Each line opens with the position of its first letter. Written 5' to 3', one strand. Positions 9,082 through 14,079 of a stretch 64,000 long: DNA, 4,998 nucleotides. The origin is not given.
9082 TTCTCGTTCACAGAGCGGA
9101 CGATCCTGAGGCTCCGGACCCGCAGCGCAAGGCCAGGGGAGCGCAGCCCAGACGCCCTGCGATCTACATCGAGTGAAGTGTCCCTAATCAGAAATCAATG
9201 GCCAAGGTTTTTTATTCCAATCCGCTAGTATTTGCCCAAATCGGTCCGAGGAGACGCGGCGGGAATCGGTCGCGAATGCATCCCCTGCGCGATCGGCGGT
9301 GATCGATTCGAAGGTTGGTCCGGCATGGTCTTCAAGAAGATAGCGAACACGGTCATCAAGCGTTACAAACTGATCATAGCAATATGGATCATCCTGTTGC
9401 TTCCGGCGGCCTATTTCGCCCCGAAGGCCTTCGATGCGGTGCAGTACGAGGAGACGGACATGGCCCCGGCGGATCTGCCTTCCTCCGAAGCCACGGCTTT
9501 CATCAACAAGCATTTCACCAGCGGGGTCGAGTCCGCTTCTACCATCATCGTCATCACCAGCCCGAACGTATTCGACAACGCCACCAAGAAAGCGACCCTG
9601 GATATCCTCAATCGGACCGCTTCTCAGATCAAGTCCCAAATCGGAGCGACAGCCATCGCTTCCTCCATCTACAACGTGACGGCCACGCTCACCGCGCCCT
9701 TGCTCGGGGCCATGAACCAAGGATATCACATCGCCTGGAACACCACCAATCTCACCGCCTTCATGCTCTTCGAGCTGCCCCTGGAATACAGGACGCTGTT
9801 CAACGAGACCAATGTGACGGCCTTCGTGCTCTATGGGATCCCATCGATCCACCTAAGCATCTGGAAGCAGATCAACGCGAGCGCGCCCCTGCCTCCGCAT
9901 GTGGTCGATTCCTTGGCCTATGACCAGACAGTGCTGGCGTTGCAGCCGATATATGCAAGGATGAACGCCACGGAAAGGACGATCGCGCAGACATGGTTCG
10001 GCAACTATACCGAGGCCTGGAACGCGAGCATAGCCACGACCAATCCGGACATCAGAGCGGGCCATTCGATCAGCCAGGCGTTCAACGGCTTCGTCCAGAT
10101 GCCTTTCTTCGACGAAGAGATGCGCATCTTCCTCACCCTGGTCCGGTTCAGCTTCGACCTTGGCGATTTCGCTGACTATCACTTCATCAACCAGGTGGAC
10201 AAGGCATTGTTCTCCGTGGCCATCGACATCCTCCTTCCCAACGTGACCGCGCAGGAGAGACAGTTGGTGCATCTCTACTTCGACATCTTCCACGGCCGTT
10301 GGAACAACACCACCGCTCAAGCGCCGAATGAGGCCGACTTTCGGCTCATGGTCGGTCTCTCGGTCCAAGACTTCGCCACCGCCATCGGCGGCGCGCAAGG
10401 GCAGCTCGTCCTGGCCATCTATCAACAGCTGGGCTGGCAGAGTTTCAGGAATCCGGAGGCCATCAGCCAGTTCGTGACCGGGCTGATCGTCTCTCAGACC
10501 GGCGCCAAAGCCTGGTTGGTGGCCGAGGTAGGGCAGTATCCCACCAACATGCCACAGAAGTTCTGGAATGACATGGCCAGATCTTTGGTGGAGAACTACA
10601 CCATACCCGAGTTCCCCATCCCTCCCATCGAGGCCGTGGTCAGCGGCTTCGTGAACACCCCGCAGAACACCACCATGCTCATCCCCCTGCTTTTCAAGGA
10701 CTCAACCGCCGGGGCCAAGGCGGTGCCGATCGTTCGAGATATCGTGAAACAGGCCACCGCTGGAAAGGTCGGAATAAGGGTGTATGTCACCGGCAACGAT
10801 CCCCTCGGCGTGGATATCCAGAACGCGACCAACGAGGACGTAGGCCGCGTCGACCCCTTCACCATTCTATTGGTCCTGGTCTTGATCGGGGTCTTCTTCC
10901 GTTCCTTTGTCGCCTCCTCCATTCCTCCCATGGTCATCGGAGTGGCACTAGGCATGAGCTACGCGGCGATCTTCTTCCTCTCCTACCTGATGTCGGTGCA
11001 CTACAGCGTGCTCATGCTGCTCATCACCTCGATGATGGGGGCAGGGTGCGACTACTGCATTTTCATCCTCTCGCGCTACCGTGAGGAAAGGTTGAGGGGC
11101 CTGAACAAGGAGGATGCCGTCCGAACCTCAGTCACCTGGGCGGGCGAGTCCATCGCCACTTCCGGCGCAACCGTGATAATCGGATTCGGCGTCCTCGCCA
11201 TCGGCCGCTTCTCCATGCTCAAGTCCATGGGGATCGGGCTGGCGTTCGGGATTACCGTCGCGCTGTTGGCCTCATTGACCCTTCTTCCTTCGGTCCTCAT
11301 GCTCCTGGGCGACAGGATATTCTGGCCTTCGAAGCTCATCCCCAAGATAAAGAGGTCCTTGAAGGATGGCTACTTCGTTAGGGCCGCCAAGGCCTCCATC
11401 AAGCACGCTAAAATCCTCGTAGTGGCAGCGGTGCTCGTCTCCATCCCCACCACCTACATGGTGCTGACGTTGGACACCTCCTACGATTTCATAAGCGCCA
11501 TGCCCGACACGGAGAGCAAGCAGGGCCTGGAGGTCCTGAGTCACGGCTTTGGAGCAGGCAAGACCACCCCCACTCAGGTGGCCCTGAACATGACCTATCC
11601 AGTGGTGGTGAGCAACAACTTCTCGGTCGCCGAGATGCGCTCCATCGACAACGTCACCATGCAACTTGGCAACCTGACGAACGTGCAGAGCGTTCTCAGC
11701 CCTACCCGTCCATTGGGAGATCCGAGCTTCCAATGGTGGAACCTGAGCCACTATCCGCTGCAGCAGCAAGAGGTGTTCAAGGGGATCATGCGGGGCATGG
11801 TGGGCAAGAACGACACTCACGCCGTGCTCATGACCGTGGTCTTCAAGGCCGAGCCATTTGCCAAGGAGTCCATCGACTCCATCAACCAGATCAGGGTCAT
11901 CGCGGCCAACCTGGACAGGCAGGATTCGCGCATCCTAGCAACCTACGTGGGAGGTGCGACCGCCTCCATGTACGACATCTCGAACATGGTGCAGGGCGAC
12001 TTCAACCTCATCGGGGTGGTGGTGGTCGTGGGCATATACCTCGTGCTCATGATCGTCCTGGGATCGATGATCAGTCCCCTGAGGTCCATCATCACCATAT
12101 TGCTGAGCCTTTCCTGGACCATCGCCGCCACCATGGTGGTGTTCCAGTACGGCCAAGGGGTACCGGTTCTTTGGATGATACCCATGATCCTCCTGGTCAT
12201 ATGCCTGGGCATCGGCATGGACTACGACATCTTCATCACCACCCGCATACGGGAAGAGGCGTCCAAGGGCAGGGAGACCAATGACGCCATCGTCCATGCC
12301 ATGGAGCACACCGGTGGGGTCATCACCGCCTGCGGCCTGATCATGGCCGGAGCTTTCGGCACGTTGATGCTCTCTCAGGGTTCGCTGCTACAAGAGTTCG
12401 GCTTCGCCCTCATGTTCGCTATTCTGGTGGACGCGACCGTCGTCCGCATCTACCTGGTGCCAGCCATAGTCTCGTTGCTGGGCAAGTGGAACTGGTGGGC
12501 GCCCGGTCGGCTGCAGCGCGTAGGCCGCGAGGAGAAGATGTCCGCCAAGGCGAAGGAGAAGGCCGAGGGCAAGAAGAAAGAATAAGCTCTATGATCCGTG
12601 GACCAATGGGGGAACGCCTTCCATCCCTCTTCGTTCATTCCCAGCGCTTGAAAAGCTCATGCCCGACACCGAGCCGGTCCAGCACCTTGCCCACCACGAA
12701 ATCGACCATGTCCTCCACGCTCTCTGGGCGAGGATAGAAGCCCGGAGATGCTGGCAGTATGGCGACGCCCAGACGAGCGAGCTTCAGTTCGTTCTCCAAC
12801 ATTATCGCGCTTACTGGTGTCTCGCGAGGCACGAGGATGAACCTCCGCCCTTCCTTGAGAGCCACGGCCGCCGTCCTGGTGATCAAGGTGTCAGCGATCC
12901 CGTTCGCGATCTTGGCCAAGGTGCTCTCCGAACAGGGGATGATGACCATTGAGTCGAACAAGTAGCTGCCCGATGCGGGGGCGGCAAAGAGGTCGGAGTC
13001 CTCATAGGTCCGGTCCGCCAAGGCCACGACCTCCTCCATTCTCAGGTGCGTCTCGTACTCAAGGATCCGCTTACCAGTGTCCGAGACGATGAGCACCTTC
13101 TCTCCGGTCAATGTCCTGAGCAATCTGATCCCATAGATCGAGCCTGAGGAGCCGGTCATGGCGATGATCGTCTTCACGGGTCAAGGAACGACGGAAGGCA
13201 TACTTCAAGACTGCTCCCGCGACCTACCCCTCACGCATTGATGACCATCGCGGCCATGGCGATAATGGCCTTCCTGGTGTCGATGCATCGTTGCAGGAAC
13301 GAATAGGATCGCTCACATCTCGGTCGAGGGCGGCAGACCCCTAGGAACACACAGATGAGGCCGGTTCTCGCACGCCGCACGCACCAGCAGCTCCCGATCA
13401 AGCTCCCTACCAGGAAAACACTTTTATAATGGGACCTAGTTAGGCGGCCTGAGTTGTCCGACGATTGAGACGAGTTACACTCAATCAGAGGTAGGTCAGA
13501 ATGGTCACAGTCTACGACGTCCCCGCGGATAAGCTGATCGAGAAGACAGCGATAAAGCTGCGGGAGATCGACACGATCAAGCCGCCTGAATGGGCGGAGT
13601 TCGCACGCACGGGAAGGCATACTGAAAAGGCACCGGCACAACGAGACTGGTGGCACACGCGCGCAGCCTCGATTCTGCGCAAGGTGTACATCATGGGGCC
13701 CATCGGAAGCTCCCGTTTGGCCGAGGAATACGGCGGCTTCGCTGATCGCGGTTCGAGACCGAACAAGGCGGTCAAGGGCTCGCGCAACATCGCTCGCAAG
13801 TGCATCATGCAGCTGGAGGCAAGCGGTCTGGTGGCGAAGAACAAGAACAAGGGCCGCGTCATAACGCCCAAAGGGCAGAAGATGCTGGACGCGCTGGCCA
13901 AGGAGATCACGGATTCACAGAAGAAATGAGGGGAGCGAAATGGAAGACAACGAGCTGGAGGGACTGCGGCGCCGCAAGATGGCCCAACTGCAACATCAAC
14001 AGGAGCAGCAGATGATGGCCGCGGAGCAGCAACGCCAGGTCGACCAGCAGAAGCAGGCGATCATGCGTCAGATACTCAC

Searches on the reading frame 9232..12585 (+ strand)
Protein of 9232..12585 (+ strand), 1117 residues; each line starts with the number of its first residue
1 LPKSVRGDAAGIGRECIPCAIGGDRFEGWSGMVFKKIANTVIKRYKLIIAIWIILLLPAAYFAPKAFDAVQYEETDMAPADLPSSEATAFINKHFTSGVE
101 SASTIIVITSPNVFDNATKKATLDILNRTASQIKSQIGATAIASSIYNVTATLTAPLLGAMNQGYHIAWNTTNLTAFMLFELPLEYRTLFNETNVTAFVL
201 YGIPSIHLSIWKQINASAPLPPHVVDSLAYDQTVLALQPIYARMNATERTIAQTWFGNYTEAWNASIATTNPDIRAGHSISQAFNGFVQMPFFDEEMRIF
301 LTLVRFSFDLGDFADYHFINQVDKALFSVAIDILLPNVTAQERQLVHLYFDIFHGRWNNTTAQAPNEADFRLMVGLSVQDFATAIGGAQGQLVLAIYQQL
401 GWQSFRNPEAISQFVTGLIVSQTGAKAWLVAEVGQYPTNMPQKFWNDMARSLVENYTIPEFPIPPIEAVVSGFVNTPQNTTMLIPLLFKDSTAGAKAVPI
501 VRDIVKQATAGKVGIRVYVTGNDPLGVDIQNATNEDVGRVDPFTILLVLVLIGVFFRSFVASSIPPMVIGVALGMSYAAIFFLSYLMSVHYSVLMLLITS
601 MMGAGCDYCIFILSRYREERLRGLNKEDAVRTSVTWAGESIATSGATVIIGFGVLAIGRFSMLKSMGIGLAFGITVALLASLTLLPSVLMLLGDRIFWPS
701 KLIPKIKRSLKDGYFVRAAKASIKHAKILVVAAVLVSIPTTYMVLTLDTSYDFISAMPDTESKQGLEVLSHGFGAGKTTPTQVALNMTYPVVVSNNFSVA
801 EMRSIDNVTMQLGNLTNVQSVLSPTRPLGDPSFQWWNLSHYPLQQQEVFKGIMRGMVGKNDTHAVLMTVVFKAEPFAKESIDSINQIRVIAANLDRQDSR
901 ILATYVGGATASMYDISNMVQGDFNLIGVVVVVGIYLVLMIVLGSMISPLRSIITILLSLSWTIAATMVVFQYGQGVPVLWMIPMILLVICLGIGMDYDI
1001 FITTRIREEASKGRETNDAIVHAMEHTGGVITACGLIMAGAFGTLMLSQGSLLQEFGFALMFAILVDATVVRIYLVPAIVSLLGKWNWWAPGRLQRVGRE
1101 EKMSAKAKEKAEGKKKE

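Call 77: search_protein_families(library=pfam, proteins=[window:9232-12585:+], max_evalue=0.00001)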
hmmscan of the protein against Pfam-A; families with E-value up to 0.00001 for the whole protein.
window:9232-12585:+ (1117 aa): 1 family
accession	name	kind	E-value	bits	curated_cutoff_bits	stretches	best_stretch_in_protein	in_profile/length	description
PF03176.21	MMPL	-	9.1e-101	337.5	20.5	2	801-1094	46-313/333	MMPL family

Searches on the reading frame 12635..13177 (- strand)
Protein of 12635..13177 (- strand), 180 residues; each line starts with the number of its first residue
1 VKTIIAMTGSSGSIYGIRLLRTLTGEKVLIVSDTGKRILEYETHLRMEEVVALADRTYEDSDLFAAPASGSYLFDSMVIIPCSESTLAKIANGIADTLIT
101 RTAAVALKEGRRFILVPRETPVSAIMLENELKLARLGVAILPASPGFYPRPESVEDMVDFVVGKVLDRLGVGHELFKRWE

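Call 77: search_protein_families(library=pfam, proteins=[window:12635-13177:-], max_evalue=0.00001)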
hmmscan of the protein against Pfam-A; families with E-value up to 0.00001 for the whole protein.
window:12635-13177:- (180 aa): 1 family
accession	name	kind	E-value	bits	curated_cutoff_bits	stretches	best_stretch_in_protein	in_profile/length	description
PF02441.25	Flavoprotein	-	2.3e-40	138.3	22.7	1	1-169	1-162/162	Flavoprotein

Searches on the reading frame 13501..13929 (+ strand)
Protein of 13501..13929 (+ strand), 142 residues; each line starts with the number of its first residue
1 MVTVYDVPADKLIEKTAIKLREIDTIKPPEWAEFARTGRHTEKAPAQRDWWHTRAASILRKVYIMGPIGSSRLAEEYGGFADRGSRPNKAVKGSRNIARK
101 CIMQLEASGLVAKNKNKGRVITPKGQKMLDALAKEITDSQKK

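Call 80: search_protein_families(library=pfam, proteins=[window:13501-13929:+], max_evalue=0.00001)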
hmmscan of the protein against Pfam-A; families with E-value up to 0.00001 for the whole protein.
window:13501-13929:+ (142 aa): 1 family
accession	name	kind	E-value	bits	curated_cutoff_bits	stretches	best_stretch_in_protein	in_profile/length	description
PF01090.25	Ribosomal_S19e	-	3.3e-52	176.3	29.4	1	3-138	1-136/137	Ribosomal protein S19e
